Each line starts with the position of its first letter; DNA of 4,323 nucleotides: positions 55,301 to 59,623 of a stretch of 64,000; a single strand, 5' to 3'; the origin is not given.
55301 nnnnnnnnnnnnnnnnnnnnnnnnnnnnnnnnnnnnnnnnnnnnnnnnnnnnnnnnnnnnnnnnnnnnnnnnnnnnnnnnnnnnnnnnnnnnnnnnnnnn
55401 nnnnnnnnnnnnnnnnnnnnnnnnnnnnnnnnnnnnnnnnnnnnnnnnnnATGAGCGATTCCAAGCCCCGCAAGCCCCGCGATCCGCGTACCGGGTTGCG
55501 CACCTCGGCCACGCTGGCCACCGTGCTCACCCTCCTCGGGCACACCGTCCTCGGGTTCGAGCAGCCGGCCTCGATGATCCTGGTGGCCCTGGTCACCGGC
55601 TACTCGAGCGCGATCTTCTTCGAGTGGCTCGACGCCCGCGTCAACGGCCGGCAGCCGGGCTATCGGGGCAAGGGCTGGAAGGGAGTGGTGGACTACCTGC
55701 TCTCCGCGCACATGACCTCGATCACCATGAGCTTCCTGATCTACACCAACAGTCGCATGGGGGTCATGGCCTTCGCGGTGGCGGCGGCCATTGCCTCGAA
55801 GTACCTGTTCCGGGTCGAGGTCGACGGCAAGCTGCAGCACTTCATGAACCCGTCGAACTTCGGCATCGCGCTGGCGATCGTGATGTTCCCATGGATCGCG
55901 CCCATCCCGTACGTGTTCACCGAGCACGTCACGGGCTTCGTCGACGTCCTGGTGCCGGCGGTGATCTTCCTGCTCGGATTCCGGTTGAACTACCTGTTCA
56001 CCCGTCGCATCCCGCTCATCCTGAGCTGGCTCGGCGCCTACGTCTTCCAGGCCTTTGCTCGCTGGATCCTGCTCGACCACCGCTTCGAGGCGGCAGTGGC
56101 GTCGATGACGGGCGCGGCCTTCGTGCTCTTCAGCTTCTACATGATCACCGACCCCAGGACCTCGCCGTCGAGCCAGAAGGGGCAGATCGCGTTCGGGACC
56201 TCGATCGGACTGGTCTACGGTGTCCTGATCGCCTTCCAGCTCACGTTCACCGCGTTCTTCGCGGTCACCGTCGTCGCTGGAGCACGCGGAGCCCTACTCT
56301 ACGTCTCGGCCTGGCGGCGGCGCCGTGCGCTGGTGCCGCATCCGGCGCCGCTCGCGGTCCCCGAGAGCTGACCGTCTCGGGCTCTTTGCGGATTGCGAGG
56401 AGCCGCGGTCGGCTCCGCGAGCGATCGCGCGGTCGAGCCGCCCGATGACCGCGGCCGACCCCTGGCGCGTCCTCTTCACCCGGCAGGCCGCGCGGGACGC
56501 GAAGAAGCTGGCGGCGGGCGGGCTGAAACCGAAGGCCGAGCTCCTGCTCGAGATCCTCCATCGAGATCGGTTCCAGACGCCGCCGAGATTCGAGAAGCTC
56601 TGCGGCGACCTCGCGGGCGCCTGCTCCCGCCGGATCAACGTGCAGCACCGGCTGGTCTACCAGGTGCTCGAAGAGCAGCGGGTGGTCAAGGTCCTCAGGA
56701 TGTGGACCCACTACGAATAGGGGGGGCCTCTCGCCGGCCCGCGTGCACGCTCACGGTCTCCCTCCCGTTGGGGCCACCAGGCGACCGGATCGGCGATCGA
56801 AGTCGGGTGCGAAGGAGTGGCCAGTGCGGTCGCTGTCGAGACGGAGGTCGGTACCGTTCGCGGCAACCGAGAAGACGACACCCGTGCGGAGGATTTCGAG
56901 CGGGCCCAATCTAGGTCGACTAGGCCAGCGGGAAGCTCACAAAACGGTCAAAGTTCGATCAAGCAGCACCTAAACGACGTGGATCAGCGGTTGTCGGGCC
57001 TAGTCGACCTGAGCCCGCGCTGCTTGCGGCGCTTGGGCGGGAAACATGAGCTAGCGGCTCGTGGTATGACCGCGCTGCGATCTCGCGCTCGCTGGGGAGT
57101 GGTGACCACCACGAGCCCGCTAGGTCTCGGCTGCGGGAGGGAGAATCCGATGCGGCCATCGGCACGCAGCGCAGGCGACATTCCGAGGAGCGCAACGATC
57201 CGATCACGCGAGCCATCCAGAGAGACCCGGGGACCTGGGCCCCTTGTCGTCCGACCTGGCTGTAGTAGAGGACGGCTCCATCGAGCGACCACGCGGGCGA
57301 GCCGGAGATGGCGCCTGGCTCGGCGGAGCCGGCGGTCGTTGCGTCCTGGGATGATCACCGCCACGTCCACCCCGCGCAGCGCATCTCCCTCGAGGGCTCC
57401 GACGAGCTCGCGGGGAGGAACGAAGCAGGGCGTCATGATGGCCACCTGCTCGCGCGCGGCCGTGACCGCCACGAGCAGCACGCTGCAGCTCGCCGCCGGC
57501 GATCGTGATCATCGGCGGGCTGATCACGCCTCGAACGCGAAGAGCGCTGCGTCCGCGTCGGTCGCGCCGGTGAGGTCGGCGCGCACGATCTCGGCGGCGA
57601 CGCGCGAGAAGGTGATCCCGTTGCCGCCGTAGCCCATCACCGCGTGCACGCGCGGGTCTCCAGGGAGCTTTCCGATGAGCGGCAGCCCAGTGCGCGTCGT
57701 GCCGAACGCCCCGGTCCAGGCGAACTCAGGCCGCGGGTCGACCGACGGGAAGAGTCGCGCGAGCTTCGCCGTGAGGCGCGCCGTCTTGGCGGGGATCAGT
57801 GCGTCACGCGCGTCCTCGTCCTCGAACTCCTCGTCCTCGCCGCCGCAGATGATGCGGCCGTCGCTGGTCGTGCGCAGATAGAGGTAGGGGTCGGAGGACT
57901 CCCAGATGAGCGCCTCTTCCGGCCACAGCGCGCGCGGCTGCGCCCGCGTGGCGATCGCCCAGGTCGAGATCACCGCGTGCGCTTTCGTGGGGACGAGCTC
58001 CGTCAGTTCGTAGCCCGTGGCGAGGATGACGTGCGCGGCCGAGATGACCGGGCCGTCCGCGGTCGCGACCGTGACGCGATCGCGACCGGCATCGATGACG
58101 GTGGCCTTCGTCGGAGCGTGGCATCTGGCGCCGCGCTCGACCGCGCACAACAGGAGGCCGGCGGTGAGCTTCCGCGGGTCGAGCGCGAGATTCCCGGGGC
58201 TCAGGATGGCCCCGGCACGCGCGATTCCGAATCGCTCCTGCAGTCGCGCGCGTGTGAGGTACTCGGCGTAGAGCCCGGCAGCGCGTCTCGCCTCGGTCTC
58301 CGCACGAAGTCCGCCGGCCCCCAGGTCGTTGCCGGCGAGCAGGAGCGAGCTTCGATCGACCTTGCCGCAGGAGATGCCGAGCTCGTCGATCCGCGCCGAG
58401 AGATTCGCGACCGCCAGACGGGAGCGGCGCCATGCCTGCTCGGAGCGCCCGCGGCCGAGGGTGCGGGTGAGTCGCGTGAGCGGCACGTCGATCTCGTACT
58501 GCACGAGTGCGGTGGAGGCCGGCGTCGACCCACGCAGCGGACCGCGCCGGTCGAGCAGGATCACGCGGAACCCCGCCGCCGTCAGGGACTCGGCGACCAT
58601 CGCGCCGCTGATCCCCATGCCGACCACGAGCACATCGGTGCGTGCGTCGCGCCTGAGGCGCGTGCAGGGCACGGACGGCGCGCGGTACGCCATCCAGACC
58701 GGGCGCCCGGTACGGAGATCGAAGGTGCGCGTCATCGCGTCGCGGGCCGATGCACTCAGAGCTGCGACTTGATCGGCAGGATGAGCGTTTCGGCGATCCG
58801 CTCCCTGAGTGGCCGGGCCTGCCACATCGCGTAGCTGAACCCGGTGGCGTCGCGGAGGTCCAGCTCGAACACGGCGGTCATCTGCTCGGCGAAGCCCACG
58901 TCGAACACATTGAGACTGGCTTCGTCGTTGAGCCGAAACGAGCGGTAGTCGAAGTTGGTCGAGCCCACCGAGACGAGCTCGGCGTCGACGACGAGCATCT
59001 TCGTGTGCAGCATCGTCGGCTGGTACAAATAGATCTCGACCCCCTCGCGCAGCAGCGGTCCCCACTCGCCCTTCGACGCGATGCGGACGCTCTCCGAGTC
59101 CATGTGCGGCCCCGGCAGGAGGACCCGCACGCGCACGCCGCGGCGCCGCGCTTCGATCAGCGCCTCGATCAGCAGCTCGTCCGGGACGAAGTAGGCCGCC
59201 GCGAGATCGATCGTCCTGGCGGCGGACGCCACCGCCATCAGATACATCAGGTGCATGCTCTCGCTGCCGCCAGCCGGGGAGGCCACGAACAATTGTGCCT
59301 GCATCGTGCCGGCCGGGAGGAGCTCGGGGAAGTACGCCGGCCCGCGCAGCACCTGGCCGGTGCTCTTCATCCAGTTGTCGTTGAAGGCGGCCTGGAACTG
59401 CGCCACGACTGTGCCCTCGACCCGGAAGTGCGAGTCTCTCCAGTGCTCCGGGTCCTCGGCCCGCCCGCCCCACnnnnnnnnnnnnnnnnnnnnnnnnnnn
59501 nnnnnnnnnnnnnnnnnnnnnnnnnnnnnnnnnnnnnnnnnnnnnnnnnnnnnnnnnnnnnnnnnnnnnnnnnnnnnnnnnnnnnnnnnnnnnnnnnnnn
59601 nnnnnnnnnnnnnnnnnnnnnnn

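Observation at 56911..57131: Three-copy, heavily base-paired intergenic repeat family (MITE-like element or novel structured RNA)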

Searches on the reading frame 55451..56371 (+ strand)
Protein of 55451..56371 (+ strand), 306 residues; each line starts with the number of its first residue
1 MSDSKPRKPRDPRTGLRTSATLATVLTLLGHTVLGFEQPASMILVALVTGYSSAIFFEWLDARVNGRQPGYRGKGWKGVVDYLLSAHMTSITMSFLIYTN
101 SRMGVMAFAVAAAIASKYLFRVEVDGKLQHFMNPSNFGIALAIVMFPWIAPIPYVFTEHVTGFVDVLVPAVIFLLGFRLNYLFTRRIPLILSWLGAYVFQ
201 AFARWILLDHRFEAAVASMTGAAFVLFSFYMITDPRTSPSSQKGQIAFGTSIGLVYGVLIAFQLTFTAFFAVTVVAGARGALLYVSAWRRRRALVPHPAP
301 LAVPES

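Call 39: search_protein_families(library=pfam, proteins=[window:55451-56371:+], max_evalue=0.001)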
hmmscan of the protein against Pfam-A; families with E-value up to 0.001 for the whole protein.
window:55451-56371:+ (306 aa): 1 family
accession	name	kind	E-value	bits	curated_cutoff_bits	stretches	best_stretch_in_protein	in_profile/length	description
PF03116.20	NQR2_RnfD_RnfE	-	5.7e-09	36.2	27.7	1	184-263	190-266/296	NQR2, RnfD, RnfE family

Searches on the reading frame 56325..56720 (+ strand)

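Call 39: search_protein_families(library=pfam, proteins=[window:56325-56720:+], max_evalue=0.001)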
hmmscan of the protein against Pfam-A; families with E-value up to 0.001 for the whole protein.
window:56325-56720:+ (131 aa): 2 families
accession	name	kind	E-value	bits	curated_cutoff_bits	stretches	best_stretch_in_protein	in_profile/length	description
PF06769.20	YoeB_toxin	-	1.3e-08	35.2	27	1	70-130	22-80/80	YoeB-like toxin of bacterial type II toxin-antitoxin system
PF05016.21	ParE_toxin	-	0.00012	23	23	1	49-129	1-85/89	ParE toxin of type II toxin-antitoxin system, parDE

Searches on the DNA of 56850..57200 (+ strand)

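Call 17: search_rna_families(source=window, start=56850, end=57200, threshold=evalue, max_evalue=10, show_alignments=3)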
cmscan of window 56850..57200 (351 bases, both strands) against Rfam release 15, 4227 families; matches with E-value up to 10: 2.
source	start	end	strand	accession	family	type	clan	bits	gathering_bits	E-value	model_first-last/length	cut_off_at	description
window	56850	56884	+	RF01763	Guanidine-III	Cis-reg; riboswitch;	-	13.7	36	1.6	33-67/67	5'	Guanidine-III riboswitch aptamer (yKKC-III)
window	57006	57032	+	RF02762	C1_109596F_thermometer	Cis-reg; thermoregulator;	-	8.4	125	4.8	171-197/227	no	C1_109596F 5' UTR thermometer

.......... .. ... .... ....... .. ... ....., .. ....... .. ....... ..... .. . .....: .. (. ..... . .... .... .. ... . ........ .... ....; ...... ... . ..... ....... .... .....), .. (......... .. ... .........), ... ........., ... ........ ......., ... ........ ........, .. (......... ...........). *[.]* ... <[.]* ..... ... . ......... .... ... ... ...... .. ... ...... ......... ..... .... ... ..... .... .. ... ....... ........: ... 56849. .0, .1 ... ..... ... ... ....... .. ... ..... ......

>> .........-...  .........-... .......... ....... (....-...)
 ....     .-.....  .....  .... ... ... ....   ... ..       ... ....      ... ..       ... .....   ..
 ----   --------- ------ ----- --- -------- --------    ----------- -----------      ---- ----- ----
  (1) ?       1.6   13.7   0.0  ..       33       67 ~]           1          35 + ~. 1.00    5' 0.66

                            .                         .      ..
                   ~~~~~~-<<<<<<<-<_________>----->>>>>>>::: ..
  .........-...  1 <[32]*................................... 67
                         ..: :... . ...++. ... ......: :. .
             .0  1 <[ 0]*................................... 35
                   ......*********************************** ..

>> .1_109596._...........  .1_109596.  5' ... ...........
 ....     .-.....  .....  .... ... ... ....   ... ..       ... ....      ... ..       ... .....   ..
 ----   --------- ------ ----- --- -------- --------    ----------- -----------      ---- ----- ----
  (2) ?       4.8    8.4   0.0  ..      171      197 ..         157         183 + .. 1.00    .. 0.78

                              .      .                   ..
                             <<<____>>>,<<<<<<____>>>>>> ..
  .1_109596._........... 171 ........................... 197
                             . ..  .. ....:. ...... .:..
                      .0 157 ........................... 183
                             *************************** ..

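Call 91: search_dna_similar(query=window:56911-57131:+, collection=plasmids, mode=distant, max_evalue=0.001, max_rows=10)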
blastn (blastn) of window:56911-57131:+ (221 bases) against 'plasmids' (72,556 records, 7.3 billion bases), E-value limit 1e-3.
No match.

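Call 92: search_dna_similar(query=window:56911-57131:+, collection=phages, mode=distant, max_evalue=0.001, max_rows=10)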
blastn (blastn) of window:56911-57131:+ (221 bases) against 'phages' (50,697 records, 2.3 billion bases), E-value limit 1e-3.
No match.

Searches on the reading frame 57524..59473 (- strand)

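Call 39: search_protein_families(library=pfam, proteins=[window:57524-59473:-], max_evalue=0.001)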
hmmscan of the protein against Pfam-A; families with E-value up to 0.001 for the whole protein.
window:57524-59473:- (649 aa): 4 families
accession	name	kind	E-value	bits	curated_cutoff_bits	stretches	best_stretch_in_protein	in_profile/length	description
PF01266.30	DAO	-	7.4e-51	174.2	27.9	1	280-630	1-350/353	FAD dependent oxidoreductase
PF13454.12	NAD_binding_9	-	1.3e-06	28.9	21.8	0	283-352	2-75/155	FAD-NAD(P)-binding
PF07992.20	Pyr_redox_2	-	0.00011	22.2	26.1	0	280-327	2-50/291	Pyridine nucleotide-disulphide oxidoreductase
PF01494.25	FAD_binding_3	-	0.00051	19.8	22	1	278-311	1-34/349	FAD binding domain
